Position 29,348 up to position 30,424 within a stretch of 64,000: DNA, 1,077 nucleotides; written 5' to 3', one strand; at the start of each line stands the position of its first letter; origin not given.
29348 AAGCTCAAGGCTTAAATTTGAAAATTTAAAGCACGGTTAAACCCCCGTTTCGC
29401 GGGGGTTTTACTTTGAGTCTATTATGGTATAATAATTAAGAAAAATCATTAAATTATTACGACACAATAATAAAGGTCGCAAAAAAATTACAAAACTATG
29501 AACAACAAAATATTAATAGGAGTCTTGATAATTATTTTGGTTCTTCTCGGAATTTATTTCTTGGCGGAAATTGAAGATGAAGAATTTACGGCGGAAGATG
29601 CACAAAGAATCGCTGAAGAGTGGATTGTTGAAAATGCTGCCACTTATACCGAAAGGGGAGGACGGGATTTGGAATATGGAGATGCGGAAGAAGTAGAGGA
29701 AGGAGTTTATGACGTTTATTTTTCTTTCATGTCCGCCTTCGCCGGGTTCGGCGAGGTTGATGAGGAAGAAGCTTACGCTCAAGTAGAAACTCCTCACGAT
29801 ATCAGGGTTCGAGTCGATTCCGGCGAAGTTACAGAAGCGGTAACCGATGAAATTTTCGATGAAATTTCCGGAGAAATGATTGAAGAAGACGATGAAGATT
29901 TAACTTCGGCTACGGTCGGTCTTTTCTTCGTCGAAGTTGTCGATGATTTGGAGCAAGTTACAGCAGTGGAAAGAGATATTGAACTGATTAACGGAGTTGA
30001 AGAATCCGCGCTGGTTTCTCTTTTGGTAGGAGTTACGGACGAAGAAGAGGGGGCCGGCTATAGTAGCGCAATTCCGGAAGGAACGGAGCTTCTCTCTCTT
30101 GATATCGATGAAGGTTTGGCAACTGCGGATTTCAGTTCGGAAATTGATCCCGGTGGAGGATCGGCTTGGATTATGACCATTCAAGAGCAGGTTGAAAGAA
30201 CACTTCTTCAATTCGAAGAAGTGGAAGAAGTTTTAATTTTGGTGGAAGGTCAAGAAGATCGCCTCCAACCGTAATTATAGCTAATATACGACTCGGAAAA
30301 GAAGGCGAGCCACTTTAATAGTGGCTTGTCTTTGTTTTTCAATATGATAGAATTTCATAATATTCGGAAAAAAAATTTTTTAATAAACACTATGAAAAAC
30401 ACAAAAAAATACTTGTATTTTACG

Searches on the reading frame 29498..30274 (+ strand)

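Call 95: search_protein_families(library=pfam, proteins=[window:29498-30274:+], max_evalue=0.001)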
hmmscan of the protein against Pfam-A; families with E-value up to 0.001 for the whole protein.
window:29498-30274:+ (258 aa): 1 family
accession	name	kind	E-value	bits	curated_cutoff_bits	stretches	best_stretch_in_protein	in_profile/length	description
PF10646.14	Germane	-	1.6e-16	61.4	23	1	157-253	18-115/117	Sporulation and spore germination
